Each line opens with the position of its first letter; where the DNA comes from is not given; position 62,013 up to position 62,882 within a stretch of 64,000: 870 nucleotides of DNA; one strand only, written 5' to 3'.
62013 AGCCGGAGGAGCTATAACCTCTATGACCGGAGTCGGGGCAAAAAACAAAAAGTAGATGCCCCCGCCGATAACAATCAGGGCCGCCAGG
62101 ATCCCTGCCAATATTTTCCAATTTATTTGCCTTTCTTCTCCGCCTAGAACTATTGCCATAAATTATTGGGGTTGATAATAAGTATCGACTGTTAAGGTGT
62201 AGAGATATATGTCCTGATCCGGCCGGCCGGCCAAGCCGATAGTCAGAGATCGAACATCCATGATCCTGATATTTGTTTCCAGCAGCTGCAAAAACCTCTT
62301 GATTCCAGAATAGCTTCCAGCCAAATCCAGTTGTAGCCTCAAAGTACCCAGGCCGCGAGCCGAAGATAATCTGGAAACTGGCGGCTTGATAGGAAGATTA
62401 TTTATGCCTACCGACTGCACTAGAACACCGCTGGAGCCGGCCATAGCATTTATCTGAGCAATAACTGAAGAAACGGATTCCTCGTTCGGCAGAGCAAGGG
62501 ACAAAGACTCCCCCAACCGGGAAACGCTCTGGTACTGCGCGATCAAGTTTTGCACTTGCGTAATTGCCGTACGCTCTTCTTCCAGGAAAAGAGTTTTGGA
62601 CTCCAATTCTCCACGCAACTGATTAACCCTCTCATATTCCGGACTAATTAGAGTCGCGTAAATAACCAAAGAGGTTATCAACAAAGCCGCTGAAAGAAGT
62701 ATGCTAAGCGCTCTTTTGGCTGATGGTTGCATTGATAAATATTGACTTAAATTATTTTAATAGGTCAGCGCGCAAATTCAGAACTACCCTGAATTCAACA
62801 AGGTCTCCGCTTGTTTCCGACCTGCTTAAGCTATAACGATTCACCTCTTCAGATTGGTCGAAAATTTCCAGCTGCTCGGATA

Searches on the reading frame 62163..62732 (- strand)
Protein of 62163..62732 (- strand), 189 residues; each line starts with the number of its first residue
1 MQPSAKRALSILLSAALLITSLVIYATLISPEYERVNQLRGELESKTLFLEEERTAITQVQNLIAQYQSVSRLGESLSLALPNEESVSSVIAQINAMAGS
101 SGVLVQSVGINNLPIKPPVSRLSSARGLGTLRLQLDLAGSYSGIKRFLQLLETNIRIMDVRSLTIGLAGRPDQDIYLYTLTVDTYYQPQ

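Call 41: find_encoding_contigs(protein=window:62163-62732:-, flank=10000, max_places=4)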
Protein window:62163-62732:- (189 aa): 2 contigs read that carry it; 2 places shown.
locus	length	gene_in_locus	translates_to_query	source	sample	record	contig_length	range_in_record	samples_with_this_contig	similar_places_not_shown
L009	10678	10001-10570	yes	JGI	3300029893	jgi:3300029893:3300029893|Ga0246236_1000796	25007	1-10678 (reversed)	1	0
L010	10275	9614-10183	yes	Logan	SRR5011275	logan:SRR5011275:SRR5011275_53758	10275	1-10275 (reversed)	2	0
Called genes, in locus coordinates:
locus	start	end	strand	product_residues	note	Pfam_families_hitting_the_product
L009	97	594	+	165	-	-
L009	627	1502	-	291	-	PF01513:NAD_kinase, PF20143:NAD_kinase_C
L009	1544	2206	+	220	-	PF00293:NUDIX, PF19368:WHD_AraR, PF21906:WHD_NrtR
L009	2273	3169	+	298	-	PF00795:CN_hydrolase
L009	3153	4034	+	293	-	PF02540:NAD_synthase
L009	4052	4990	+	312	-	PF03747:ADP_ribosyl_GH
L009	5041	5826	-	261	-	PF00300:His_Phos_1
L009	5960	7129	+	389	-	PF15891:Nuc_deoxyri_tr2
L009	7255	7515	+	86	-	PF04070:DUF378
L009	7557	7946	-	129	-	PF00156:Pribosyltran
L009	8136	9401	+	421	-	PF06723:MreB_Mbl (faint), PF11104:PilM_2, PF14450:FtsA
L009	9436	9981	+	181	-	-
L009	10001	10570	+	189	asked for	-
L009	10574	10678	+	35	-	?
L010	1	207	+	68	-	?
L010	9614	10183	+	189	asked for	-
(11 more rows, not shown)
